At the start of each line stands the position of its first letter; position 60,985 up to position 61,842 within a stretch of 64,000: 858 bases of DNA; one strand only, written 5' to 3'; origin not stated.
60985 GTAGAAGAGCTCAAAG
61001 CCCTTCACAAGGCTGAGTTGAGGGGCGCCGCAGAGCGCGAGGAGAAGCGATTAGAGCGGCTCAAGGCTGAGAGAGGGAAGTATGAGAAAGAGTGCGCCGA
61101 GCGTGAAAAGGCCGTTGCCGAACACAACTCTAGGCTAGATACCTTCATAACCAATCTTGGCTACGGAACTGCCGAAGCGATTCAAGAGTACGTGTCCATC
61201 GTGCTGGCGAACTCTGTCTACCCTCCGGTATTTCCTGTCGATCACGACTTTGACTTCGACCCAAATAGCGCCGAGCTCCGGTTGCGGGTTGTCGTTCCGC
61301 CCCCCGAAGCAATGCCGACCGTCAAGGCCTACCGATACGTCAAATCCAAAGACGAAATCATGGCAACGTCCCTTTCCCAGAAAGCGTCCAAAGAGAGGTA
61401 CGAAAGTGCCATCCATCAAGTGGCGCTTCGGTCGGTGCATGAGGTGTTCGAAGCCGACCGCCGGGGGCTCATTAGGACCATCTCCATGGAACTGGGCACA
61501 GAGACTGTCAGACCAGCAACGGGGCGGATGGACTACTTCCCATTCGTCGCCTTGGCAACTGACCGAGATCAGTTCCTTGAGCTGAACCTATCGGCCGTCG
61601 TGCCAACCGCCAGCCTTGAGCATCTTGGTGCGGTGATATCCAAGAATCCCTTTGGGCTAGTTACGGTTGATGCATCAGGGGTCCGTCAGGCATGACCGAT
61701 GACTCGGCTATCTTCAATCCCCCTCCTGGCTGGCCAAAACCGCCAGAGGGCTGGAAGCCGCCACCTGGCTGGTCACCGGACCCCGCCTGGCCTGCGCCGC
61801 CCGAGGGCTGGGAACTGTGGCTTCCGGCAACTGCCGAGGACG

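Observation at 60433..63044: Candidate undescribed two-gene anti-phage/abortive-infection module: coiled-coil protein + DUF4041-T5orf172 nuclease-like protein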

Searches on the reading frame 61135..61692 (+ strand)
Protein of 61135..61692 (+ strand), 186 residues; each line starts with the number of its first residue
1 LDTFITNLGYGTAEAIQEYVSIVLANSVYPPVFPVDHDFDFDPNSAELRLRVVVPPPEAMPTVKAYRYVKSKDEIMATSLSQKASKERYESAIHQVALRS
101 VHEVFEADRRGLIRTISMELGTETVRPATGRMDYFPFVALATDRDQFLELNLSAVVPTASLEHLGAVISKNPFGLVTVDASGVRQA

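Call 50: search_protein_representatives(protein=window:61135-61692:+)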
Query: 186 residues. Proteins with E-value up to 0.001 (for the whole library): 1555; up to 1e-10: 787; up to 1e-30: 95. The best 150 are listed.
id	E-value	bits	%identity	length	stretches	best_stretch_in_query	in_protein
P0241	8.8e-74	263.3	64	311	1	1-185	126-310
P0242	3.3e-72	258.2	65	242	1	1-186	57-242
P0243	6.1e-67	241.1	62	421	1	1-185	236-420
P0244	7.0e-67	240.9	62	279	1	1-182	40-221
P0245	7.7e-67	240.8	61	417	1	1-186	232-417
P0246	9.7e-67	240.4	60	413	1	1-184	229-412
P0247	4.3e-64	231.8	57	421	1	1-185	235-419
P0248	7.5e-64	231.0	60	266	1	1-185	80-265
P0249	3.9e-62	225.5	56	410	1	3-185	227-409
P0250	1.3e-61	223.8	56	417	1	1-185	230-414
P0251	4.0e-61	222.2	59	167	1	21-186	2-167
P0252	4.8e-60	218.6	57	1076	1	1-182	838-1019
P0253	3.5e-59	215.8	54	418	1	1-184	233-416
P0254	4.9e-59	215.4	59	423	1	1-184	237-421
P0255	1.4e-58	213.9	55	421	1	1-186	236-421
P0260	1.5e-53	197.5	52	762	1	2-185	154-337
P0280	3.0e-46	173.7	65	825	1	1-131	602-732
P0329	2.0e-32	128.8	43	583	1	2-177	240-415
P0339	3.1e-30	121.6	35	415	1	3-180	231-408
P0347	2.5e-28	115.4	36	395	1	1-181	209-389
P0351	8.4e-28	113.7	41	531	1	2-178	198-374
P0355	8.1e-27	110.5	37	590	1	7-176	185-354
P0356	1.4e-26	109.7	39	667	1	11-181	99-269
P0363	8.1e-26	107.3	38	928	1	11-180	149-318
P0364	1.3e-25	106.6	39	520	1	12-177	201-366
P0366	1.7e-25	106.2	36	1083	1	2-182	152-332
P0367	2.9e-25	105.5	37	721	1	5-178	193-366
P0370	9.3e-25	103.8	34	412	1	2-179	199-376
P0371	1.1e-24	103.5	34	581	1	13-170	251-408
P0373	1.4e-24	103.2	39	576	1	12-179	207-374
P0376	2.0e-24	102.7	37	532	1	11-176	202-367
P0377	2.4e-24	102.4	39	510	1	13-178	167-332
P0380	4.5e-24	101.6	37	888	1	13-180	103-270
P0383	9.2e-24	100.6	34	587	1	13-170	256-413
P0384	9.8e-24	100.5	36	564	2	9-178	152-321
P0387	2.3e-23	99.3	37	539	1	11-180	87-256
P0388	3.1e-23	98.9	35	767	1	2-178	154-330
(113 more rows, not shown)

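Call 52: search_protein_families(library=pfam, proteins=[P0260, P0351, P0355, P0356, P0363, P0366, P0367, P0373, P0380, P0252], max_evalue=0.001)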
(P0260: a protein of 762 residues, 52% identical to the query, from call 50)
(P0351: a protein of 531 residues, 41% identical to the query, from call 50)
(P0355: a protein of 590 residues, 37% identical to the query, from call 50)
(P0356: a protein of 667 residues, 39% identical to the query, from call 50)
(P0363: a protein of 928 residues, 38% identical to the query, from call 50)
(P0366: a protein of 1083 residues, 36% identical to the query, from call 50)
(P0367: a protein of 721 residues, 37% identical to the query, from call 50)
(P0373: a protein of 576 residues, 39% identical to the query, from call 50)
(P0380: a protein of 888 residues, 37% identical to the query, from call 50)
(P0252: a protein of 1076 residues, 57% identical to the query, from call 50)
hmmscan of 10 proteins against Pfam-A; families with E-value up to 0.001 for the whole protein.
P0260 (762 aa): 3 families
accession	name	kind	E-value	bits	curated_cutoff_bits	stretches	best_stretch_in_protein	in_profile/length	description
PF13455.12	MUG113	-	6.3e-16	59.2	22.3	1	650-724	1-70/73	Meiotically up-regulated gene 113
PF13250.11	DUF4041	-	1.9e-15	56.9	27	1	487-540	2-55/56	Domain of unknown function (DUF4041)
PF10544.15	T5orf172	-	4.8e-13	49.9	20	1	634-724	1-97/101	T5orf172 domain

P0351 (531 aa): 2 families
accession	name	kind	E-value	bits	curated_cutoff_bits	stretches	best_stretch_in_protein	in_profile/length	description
PF04471.18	Mrr_cat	-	5.9e-26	91.3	21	1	403-516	1-115/115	Restriction endonuclease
PF22722.2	NA-iREase1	-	1.1e-05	25.8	27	1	411-490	1-79/106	NACHT-associated inactive Restriction Endonuclease 1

P0355 (590 aa): 1 family
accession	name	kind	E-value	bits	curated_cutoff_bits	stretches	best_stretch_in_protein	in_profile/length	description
PF02342.23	TerD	-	6.9e-25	88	25.3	1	448-585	35-187/187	TerD domain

P0356 (667 aa): 0 families

P0363 (928 aa): 2 families
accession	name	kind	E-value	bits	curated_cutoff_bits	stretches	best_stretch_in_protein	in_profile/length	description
PF13208.11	TerB_N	-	5.9e-32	111.5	25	1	377-517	26-153/207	TerB N-terminal domain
PF15615.11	TerB_C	-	1.5e-05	25.7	26.3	0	672-722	10-60/148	TerB-C domain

P0366 (1083 aa): 2 families
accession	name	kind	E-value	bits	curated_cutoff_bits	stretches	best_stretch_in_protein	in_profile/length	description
PF13208.11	TerB_N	-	4.1e-33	115.3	25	1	591-722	29-151/207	TerB N-terminal domain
PF15615.11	TerB_C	-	2.8e-06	28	26.3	1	884-1067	11-147/148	TerB-C domain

P0367 (721 aa): 3 families
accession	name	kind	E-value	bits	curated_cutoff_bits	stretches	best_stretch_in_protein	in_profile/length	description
PF04471.18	Mrr_cat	-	2.1e-33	115.3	21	1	396-507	2-114/115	Restriction endonuclease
PF02342.23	TerD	-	2.8e-26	92.6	25.3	1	558-716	2-187/187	TerD domain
PF22722.2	NA-iREase1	-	7.3e-11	42.4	27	1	403-504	1-104/106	NACHT-associated inactive Restriction Endonuclease 1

P0373 (576 aa): 1 family
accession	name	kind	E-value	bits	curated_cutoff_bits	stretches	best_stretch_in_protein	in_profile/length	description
PF02342.23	TerD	-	2e-20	73.5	25.3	1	445-571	41-187/187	TerD domain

P0380 (888 aa): 0 families

P0252 (1076 aa): 2 families
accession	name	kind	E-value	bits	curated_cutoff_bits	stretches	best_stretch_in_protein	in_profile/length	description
PF13191.12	AAA_16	-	4.4e-06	27.7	32.6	1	74-205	5-151/167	AAA ATPase domain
PF13401.12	AAA_22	-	9.9e-06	26.3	27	1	93-200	5-98/130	AAA domain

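Call 61: find_encoding_contigs(protein=P0260, flank=5000, max_places=4)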
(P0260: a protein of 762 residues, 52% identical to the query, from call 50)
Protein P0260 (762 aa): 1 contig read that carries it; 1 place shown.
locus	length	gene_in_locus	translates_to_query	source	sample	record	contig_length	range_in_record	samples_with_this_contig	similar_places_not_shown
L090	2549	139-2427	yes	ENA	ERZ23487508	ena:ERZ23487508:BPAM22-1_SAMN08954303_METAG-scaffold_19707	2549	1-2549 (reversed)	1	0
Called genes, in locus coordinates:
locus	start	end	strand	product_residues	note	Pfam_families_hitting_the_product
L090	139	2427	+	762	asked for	PF13250:SNIPE, PF10544:T5orf172, PF13455:MUG113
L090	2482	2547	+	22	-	?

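Call 63: search_protein_families(library=pfam, proteins=[P0280, P0329, P0364, P0371, P0376, P0377, P0383, P0384, P0387, P0388], max_evalue=0.001)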
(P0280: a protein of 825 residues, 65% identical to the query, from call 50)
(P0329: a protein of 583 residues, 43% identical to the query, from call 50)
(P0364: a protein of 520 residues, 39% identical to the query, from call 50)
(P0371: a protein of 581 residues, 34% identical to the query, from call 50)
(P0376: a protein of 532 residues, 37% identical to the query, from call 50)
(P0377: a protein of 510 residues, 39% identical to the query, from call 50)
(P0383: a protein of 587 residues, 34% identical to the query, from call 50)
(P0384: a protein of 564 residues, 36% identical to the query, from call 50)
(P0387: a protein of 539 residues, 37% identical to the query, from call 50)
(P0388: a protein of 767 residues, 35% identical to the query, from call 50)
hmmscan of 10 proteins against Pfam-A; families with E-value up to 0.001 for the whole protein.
P0280 (825 aa): 1 family
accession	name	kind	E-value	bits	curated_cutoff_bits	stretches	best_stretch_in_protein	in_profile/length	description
PF05729.18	NACHT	-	2.8e-08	34.2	26.7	1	260-421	3-157/167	NACHT domain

P0329 (583 aa): 2 families
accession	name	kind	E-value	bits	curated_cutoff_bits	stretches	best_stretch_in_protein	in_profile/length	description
PF04471.18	Mrr_cat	-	7.5e-30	103.8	21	1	446-558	2-115/115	Restriction endonuclease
PF22722.2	NA-iREase1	-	1e-08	35.5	27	1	453-542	1-89/106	NACHT-associated inactive Restriction Endonuclease 1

P0364 (520 aa): 2 families
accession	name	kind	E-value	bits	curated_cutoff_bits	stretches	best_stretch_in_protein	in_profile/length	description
PF04471.18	Mrr_cat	-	8.5e-31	106.9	21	1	397-506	2-112/115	Restriction endonuclease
PF22722.2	NA-iREase1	-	7.4e-10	39.2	27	1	405-500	2-99/106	NACHT-associated inactive Restriction Endonuclease 1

P0371 (581 aa): 2 families
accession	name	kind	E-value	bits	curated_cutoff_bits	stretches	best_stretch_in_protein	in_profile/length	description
PF04471.18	Mrr_cat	-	3.6e-31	108.1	21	1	446-562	2-115/115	Restriction endonuclease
PF22722.2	NA-iREase1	-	3.3e-12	46.8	27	1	464-559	8-105/106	NACHT-associated inactive Restriction Endonuclease 1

P0376 (532 aa): 2 families
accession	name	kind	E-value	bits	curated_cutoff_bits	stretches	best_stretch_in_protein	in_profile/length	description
PF04471.18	Mrr_cat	-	3.4e-32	111.4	21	1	400-511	3-114/115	Restriction endonuclease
PF22722.2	NA-iREase1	-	4.6e-12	46.3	27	1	406-508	1-104/106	NACHT-associated inactive Restriction Endonuclease 1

P0377 (510 aa): 3 families
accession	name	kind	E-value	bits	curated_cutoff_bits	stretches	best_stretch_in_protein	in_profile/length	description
PF04471.18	Mrr_cat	-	8.2e-32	110.2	21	1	362-473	2-114/115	Restriction endonuclease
PF22722.2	NA-iREase1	-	1.6e-08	34.9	27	1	369-452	1-83/106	NACHT-associated inactive Restriction Endonuclease 1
PF13156.12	Mrr_cat_2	-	0.00019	21.8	22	1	373-447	10-84/127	Restriction endonuclease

P0383 (587 aa): 2 families
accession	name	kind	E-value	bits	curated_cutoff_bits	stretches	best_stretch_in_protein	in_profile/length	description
PF04471.18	Mrr_cat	-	3.4e-31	108.2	21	1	450-567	1-115/115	Restriction endonuclease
PF22722.2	NA-iREase1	-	7.9e-10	39.1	27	1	470-563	9-104/106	NACHT-associated inactive Restriction Endonuclease 1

P0384 (564 aa): 1 family
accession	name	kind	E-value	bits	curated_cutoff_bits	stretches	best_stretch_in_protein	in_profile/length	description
PF13208.11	TerB_N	-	2.5e-30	106.2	25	1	379-522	23-153/207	TerB N-terminal domain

P0387 (539 aa): 1 family
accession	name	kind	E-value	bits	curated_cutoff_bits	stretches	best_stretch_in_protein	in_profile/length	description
PF04471.18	Mrr_cat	-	2.4e-08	34.5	21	1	287-394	4-114/115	Restriction endonuclease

P0388 (767 aa): 0 families
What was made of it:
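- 61165..61692 (+): Gene A residues 245-420: conserved alpha/beta 'A-domain' (motifs SVYP, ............, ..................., PATG). It has no relative in Pfam or the PDB. 1,555 representative clusters carry it, including fusions to Mrr_cat, TerB_N, TerD, NACHT and AAA_16 (calls 50, 52, 63).
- It could therefore be an effector or adaptor rather than a sensor (calls 52, 63). The A-module is fused elsewhere to TerB/TerD domains (calls 52, 63). The same module is fused to Mrr_cat nucleases, for which membrane targeting has no known rationale (calls 52, 63).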

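Call 75: search_solved_structures(query=A4, max_evalue=10)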
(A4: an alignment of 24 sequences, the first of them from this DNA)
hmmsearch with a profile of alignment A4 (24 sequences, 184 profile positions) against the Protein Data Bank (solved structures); distinct sequences matched with E-value up to 10: 0.
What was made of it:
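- Tried and rejected: A profile of the A-domain against PDB sequences gives 0 hits at E<=10 (call 75).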

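Call 87: find_encoding_contigs(protein=P0339, flank=5000, max_places=3)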
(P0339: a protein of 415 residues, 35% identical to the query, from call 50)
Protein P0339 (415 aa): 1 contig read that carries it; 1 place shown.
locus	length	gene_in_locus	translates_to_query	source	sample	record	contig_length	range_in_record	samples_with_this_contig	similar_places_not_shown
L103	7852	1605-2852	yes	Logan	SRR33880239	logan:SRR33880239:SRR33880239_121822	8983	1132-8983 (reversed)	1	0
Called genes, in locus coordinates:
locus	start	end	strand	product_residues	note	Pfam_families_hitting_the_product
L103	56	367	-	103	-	-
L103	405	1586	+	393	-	-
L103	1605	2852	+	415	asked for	-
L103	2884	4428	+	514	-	PF13250:SNIPE, PF10544:T5orf172, PF13455:MUG113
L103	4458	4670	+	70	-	-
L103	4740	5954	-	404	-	PF14659:Phage_int_SAM_3, PF22022:Phage_int_M (weak), PF00589:Phage_integrase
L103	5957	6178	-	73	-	PF12728:HTH_17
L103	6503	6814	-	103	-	-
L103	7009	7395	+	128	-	-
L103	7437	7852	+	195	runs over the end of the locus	PF13338:AbiEi_4 (weak)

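Call 88: find_encoding_contigs(protein=P0347, flank=5000, max_places=3)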
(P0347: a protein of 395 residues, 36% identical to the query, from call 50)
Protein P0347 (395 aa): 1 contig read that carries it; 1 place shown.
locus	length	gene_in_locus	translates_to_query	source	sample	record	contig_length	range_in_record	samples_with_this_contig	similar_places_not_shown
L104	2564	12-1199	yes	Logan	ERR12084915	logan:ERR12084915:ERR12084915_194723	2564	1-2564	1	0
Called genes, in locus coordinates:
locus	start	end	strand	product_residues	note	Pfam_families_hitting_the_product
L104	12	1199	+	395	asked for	-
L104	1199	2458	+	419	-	PF13250:SNIPE, PF10544:T5orf172, PF13455:MUG113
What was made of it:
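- A relatives sharing only 35-36% identity are still followed by a SNIPE gene (calls 87, 88).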

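Call 89: find_encoding_contigs(protein=P0370, flank=5000, max_places=3)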
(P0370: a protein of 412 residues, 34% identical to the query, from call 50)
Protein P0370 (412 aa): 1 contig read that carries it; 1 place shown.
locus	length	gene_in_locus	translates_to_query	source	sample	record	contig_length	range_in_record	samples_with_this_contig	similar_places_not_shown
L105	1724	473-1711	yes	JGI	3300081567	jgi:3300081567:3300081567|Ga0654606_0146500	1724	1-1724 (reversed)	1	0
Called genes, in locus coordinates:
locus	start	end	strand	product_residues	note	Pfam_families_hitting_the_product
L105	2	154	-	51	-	?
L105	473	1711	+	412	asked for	-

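Call 94: find_encoding_contigs(protein=P0351, flank=5000, max_places=4)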
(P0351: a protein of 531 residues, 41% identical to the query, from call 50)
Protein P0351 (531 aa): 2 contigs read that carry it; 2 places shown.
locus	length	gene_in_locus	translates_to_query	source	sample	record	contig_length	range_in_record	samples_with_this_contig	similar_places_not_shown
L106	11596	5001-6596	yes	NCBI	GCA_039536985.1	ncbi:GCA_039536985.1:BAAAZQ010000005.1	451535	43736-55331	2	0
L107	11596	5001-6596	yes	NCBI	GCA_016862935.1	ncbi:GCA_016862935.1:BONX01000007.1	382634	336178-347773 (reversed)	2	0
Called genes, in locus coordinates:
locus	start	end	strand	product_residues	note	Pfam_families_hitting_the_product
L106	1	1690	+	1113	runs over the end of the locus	-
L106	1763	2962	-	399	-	PF03712:Cu2_monoox_C (weak)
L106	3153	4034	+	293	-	PF07987:DUF1775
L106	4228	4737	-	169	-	-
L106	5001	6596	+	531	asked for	PF04471:Mrr_cat, PF22722:NA-iREase1 (weak)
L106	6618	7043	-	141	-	PF01638:HxlR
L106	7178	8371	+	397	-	PF01385:OrfB_IS605, PF07282:Cas12f1-like_TNB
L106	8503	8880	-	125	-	-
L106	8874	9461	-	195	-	PF19527:DUF6055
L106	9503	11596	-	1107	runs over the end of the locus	PF22422:MGH1-like_GH, PF22633:F5_F8_type_C_2, PF24135:DUF7402 (faint)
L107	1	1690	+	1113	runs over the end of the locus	-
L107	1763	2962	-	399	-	PF03712:Cu2_monoox_C (weak)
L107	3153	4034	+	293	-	PF07987:DUF1775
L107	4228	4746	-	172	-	-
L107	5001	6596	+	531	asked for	PF04471:Mrr_cat, PF22722:NA-iREase1 (weak)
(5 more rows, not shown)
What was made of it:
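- Closest known: Coiled-coil Mrr-type 'restriction endonuclease' proteins of about 510-590 aa. Different: They carry a C-terminal Mrr_cat (PD-(D/E)xK) nuclease in the same polypeptide, and the one example examined is a stand-alone gene (call 94).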
